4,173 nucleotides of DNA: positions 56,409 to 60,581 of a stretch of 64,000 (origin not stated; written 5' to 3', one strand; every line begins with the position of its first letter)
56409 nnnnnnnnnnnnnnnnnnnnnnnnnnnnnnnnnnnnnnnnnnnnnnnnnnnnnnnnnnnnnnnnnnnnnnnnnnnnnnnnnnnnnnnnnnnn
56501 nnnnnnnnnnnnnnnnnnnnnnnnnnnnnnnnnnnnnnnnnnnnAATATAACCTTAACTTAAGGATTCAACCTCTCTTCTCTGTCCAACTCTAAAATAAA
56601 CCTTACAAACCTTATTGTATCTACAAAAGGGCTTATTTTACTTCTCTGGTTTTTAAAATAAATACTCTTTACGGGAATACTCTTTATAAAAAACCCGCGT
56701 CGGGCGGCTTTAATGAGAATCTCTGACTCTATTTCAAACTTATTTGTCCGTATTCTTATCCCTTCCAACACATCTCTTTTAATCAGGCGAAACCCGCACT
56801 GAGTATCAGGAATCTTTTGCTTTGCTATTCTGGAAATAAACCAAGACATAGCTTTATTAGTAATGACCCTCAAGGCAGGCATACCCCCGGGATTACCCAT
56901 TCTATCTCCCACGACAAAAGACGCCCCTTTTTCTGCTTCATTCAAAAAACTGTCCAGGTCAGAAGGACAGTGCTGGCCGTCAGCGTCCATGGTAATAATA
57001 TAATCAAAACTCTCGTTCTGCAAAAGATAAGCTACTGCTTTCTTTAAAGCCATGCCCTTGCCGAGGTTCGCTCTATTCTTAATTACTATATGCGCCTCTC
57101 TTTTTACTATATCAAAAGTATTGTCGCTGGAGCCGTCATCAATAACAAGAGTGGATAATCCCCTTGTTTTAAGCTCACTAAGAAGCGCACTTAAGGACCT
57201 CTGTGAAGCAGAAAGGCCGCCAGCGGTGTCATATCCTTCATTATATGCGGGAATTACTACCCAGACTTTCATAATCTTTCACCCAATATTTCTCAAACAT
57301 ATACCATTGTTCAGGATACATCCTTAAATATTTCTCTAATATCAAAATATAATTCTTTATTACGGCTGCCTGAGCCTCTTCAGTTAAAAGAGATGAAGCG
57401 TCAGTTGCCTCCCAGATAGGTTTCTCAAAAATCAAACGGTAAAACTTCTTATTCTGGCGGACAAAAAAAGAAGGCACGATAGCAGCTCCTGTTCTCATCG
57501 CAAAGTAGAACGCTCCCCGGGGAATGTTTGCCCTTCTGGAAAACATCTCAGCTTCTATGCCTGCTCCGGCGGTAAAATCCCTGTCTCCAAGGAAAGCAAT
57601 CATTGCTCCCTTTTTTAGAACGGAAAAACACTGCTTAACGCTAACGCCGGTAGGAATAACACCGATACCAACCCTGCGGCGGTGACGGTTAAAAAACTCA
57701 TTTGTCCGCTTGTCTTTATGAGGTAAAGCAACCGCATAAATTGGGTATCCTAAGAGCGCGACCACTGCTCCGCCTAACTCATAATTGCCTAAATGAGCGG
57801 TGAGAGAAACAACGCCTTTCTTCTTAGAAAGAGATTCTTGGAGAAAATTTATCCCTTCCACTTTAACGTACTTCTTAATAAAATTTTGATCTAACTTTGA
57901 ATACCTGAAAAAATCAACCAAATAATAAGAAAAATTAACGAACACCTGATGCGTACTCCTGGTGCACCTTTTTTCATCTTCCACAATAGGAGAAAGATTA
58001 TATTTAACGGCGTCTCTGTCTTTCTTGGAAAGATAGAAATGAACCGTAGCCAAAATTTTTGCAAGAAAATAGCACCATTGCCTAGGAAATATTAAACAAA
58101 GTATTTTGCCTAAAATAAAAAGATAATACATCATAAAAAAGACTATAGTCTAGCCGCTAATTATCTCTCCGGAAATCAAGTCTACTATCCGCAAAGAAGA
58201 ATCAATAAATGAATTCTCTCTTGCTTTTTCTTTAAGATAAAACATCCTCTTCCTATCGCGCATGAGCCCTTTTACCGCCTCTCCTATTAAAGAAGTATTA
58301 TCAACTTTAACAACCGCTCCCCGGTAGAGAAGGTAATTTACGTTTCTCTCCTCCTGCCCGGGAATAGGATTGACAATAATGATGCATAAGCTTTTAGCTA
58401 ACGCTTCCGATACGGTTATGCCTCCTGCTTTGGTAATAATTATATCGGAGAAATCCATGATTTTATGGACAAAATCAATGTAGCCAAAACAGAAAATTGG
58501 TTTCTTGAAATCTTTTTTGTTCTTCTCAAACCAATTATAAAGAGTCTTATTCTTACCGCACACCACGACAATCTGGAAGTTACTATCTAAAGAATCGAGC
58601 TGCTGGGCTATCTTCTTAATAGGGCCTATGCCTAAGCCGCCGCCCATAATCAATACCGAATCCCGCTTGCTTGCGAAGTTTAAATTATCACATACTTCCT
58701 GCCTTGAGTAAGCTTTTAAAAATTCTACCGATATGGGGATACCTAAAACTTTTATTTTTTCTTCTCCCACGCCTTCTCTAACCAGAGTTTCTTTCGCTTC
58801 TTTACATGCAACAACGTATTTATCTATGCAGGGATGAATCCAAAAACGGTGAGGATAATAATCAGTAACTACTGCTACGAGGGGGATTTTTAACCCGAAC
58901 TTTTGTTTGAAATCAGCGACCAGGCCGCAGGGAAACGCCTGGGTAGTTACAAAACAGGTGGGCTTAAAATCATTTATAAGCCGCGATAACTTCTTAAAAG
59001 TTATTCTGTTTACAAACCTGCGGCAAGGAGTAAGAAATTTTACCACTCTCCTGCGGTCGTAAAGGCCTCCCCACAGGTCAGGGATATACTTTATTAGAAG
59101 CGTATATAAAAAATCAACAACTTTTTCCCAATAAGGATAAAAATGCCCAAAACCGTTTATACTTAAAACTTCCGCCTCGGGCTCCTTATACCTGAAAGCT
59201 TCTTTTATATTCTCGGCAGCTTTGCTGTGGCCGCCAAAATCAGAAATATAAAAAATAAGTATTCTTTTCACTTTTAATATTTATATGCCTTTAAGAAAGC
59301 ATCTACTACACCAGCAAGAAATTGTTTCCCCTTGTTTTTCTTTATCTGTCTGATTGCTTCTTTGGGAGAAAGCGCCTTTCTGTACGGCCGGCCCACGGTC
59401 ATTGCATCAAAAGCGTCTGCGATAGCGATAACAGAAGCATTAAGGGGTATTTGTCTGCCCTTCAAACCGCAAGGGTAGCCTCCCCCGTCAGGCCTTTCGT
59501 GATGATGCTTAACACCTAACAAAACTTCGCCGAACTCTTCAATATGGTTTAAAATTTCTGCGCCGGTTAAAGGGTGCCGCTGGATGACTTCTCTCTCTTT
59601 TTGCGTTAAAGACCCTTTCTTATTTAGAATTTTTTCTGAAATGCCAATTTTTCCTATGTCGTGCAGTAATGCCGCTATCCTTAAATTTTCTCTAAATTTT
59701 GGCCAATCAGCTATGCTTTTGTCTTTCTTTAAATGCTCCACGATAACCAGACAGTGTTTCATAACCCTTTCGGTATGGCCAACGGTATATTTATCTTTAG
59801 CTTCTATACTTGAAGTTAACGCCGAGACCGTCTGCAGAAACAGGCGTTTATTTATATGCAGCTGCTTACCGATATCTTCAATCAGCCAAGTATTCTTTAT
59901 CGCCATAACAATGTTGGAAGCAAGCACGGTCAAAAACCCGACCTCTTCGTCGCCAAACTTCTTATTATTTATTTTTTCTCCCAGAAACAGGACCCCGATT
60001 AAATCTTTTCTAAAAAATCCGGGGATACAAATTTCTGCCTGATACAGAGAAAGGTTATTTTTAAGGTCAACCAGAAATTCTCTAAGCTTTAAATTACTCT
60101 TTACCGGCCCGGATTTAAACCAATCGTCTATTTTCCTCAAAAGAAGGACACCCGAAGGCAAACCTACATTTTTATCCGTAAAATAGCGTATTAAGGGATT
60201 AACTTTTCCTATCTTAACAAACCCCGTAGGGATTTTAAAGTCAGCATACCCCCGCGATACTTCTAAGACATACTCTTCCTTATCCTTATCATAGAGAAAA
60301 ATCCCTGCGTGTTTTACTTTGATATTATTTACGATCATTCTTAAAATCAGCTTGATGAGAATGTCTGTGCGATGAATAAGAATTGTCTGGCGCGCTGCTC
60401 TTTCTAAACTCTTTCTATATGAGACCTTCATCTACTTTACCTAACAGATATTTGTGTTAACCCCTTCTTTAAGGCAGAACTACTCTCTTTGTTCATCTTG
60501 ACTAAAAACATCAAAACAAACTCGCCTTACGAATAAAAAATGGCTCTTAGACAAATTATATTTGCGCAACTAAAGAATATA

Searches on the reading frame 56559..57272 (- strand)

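Call 13: search_protein_families(library=pfam, proteins=[window:56559-57272:-], max_evalue=0.0001)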
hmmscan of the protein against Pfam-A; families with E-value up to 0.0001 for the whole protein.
window:56559-57272:- (237 aa): 1 family
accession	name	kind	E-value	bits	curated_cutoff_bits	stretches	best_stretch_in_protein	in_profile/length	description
PF00535.33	Glycos_transf_2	-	3.2e-19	69.9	23.3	1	5-171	2-166/168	Glycosyl transferase family 2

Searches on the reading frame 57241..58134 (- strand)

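Call 13: search_protein_families(library=pfam, proteins=[window:57241-58134:-], max_evalue=0.0001)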
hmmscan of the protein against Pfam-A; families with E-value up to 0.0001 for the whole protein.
window:57241-58134:- (297 aa): 1 family
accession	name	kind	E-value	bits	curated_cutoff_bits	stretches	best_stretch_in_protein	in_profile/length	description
PF03279.18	Lip_A_acyltrans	-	4.5e-35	121.7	22.3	1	4-284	17-293/295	Bacterial lipid A biosynthesis acyltransferase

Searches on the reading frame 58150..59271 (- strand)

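Call 13: search_protein_families(library=pfam, proteins=[window:58150-59271:-], max_evalue=0.0001)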
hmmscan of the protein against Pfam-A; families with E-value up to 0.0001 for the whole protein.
window:58150-59271:- (373 aa): 3 families
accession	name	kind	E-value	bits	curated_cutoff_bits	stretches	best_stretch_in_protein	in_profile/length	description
PF06925.17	MGDG_synth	-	2.5e-26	93.2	25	1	15-180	1-169/169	Monogalactosyldiacylglycerol (MGDG) synthase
PF04101.22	Glyco_tran_28_C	-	4.4e-10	40.3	22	1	206-352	2-153/166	Glycosyltransferase family 28 C-terminal domain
PF00534.26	Glycos_transf_1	-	1.5e-07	31.5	26.4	1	228-352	44-171/172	Glycosyl transferases group 1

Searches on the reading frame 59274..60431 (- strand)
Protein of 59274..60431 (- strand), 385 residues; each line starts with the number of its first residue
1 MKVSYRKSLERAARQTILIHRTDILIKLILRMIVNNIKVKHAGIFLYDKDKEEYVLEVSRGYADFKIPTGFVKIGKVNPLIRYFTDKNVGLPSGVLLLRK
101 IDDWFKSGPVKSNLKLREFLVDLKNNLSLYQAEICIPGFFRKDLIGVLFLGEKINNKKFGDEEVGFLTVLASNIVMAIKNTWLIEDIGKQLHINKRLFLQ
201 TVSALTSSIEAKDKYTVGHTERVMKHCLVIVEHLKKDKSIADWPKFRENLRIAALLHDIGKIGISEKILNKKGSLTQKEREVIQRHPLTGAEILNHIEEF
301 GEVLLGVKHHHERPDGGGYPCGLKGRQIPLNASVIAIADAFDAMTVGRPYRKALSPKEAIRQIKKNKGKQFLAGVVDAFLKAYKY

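Call 13: search_protein_families(library=pfam, proteins=[window:59274-60431:-], max_evalue=0.0001)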
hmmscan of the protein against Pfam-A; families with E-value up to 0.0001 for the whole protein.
window:59274-60431:- (385 aa): 2 families
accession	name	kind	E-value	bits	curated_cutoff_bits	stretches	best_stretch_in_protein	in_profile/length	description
PF13487.12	HD_5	-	3.9e-35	121.6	27.2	1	208-370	6-165/170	HD domain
PF01966.28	HD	-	5.6e-22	78.7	22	1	217-344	2-116/116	HD domain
